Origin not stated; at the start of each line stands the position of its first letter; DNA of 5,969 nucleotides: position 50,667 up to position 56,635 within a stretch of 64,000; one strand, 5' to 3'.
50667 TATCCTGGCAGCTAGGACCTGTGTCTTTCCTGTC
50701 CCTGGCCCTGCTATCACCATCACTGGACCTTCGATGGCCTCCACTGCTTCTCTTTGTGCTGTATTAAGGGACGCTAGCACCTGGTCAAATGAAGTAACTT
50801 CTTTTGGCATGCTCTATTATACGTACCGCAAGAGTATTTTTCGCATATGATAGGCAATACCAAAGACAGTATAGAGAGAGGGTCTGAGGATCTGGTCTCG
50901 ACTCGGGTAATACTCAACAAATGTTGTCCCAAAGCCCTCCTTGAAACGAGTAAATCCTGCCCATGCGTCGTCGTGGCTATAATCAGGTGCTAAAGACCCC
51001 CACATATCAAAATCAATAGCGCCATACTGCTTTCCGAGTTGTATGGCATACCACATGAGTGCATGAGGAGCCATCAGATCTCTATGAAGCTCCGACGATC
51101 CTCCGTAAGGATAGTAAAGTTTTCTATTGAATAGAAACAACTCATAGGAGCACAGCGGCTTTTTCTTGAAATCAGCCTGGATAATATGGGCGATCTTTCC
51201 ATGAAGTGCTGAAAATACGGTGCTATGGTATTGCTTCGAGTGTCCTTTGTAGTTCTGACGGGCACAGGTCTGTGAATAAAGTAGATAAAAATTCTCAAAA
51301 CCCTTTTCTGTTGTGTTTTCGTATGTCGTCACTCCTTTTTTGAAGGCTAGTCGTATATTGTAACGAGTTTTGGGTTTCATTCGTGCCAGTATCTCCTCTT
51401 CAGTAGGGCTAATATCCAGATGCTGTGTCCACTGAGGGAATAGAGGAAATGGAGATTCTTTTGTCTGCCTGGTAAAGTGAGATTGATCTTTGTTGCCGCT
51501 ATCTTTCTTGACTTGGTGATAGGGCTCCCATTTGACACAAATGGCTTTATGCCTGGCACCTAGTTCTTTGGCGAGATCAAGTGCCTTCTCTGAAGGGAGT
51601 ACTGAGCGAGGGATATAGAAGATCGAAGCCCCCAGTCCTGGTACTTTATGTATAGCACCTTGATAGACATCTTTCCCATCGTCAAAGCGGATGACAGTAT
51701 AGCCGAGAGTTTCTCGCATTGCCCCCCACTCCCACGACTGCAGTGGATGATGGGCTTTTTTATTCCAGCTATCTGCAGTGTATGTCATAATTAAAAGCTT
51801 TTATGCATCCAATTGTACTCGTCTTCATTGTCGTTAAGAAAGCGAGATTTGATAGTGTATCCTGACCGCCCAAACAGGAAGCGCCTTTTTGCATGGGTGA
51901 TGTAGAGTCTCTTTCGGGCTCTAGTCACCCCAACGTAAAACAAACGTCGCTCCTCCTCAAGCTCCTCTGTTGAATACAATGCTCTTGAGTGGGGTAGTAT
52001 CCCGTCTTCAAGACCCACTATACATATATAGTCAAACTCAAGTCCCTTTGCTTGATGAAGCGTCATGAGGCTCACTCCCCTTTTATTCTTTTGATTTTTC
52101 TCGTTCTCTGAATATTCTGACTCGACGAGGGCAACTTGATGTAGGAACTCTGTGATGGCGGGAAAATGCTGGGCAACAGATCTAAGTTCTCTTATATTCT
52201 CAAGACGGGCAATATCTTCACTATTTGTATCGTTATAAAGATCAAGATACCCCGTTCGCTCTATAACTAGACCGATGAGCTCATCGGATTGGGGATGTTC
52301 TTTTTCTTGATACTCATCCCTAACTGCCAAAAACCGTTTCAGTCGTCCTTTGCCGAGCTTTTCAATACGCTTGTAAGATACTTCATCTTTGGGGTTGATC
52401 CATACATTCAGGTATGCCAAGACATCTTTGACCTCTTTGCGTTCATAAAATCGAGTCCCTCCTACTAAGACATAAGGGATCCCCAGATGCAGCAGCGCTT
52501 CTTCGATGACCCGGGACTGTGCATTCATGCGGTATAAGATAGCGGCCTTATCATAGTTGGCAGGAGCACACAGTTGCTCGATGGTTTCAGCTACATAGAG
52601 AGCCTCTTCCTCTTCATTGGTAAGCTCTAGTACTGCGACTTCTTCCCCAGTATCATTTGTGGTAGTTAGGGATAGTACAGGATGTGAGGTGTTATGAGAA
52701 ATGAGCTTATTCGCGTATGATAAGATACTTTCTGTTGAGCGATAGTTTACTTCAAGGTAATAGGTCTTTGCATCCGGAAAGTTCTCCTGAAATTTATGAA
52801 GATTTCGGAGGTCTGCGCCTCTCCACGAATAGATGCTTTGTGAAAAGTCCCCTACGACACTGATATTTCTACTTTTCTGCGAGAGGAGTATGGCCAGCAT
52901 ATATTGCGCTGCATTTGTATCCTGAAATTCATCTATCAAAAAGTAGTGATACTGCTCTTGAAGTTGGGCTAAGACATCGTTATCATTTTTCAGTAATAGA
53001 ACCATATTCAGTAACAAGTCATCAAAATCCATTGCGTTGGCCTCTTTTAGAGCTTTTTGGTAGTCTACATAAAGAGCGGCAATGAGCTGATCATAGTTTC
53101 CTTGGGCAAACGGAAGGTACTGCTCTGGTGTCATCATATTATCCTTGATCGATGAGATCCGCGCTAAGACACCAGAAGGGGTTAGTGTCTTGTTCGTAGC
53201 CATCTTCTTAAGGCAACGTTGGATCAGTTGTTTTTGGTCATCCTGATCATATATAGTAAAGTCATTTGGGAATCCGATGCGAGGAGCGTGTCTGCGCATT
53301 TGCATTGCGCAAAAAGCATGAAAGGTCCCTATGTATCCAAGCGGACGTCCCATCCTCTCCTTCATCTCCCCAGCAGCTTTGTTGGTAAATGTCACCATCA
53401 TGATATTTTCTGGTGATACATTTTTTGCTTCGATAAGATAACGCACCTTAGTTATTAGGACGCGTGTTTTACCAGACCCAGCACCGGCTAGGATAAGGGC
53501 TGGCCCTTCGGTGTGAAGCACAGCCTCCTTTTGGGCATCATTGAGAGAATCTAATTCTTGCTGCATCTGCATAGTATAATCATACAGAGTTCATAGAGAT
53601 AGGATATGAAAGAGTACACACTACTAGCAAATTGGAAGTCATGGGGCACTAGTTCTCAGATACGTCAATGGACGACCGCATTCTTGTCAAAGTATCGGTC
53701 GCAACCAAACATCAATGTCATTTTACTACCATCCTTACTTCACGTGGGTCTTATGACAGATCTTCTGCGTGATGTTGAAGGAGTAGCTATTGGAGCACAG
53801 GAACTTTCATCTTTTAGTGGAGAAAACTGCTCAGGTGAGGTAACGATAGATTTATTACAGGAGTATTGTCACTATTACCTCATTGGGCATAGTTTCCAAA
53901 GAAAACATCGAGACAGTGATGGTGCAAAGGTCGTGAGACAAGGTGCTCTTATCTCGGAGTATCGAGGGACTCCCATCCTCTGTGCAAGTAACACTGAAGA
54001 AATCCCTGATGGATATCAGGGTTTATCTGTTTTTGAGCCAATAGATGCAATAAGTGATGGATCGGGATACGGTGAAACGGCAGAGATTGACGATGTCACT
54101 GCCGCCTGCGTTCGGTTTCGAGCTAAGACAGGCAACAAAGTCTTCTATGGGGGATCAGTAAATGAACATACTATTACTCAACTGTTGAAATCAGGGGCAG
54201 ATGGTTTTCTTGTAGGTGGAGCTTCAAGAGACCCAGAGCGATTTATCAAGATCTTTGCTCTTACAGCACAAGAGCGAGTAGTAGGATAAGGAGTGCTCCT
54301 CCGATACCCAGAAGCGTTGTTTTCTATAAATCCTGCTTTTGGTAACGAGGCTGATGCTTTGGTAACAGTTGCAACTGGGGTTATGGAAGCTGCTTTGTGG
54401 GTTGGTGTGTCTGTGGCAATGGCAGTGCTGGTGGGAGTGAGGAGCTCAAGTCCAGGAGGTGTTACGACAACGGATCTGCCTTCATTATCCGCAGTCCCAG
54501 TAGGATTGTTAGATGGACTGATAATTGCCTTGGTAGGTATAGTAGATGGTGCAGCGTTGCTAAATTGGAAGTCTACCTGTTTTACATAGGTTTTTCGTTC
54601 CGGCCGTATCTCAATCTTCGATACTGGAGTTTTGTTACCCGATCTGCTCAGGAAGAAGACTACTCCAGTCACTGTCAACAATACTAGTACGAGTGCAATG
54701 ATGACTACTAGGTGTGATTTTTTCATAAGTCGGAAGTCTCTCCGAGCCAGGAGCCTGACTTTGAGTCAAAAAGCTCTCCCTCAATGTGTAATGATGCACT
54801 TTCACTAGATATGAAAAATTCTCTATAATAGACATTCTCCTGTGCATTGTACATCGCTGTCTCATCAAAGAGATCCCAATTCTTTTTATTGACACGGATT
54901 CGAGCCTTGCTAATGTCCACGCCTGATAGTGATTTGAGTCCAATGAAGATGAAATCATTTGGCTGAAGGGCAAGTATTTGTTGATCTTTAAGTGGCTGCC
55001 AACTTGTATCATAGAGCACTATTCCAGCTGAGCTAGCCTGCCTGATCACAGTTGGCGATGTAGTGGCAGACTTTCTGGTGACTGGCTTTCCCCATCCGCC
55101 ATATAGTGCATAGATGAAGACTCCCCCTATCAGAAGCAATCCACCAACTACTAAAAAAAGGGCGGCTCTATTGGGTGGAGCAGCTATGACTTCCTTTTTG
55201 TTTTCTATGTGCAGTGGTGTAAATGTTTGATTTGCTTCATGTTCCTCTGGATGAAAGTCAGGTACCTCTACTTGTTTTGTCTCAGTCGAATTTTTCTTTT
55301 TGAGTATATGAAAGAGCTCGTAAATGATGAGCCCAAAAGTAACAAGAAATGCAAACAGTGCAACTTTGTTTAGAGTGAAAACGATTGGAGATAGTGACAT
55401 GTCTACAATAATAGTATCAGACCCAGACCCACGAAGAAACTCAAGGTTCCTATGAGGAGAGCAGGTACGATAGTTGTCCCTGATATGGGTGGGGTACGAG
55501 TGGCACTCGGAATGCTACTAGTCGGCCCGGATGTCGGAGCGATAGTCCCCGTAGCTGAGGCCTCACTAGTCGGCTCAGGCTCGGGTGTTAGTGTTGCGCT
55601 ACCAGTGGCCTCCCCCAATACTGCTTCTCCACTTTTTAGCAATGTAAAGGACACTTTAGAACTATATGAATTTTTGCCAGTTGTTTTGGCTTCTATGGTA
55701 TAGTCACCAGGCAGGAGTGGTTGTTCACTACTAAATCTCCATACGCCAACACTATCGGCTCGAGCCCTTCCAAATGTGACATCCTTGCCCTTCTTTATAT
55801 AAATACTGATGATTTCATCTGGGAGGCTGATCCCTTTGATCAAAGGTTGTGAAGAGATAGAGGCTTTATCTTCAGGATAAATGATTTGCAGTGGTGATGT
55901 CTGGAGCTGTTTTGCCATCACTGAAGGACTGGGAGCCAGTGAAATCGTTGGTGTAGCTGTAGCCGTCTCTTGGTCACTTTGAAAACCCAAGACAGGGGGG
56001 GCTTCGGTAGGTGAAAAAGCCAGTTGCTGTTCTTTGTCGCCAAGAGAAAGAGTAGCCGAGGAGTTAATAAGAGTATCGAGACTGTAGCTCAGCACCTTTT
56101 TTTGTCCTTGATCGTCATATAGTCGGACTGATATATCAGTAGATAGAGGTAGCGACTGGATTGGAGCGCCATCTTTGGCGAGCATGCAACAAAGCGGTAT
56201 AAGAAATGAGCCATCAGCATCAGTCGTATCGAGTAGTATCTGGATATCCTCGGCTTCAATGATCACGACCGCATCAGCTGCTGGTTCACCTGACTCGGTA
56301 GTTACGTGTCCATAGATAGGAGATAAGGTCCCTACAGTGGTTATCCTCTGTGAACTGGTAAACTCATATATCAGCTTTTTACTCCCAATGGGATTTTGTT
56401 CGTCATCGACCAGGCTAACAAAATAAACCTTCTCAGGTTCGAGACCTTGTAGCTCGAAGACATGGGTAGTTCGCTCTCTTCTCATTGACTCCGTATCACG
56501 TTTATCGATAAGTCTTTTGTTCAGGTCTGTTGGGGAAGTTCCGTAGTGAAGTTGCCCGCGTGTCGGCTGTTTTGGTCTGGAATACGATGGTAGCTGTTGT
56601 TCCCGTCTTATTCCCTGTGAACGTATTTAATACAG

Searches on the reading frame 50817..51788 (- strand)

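Call 44: search_protein_families(library=pfam, proteins=[window:50817-51788:-], max_evalue=0.001)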
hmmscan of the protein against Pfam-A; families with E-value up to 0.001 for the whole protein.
window:50817-51788:- (323 aa): 2 families
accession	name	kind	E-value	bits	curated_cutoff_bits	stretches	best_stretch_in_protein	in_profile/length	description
PF02388.22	FemAB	-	2.6e-25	89.5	24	2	14-202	17-233/406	FemAB family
PF13480.13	Acetyltransf_6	-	0.00044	20.9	22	1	140-264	2-136/143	Acetyltransferase (GNAT) domain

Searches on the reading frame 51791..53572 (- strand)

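Call 44: search_protein_families(library=pfam, proteins=[window:51791-53572:-], max_evalue=0.001)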
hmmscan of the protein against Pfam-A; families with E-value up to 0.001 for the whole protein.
window:51791-53572:- (593 aa): 8 families
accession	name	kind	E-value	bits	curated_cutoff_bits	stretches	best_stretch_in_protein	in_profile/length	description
PF00580.27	UvrD-helicase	-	7.4e-83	278.8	23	1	10-266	1-271/271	UvrD/REP helicase N-terminal domain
PF13361.12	UvrD_C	-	1.3e-68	232.4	25.6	2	271-404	1-135/350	UvrD-like helicase C-terminal domain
PF13245.12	AAA_19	-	9.2e-24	84.6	25.1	1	14-249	1-132/134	AAA domain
PF13538.12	UvrD_C_2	-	4e-10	39.8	27.4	1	501-558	3-51/52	UvrD-like helicase C-terminal domain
PF01443.25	Viral_helicase1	-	1.1e-08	35.6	21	1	481-558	161-226/228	Viral superfamily 1 RNA helicase core domain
PF13087.12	AAA_12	-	5.4e-07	29.8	27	0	464-558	106-190/195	AAA domain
PF13604.12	AAA_30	-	2.5e-06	27.8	27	1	10-76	2-68/191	AAA domain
PF13086.12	AAA_11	-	0.00078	19.7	27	0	10-128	2-118/257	AAA domain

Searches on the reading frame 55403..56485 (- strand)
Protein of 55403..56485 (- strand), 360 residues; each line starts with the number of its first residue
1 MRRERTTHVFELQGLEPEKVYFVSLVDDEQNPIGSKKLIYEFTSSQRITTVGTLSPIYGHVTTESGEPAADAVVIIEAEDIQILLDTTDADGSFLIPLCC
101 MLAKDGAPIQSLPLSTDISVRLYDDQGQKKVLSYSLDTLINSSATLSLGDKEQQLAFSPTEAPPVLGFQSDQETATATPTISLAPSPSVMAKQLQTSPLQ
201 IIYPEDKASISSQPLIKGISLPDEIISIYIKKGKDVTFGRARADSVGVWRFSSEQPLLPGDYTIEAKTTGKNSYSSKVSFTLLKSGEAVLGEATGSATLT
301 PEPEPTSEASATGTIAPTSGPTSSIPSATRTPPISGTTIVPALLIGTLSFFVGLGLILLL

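Call 44: search_protein_families(library=pfam, proteins=[window:55403-56485:-], max_evalue=0.001)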
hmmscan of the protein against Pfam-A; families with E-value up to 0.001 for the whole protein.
window:55403-56485:- (360 aa): 2 families
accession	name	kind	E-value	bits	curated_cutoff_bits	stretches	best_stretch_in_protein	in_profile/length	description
PF13620.12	CarboxypepD_reg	-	1.1e-06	29.4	32.3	0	57-97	2-43/82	Carboxypeptidase regulatory-like domain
PF19077.6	Big_13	-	5.4e-05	24.1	27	1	206-271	21-86/102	Bacterial Ig-like domain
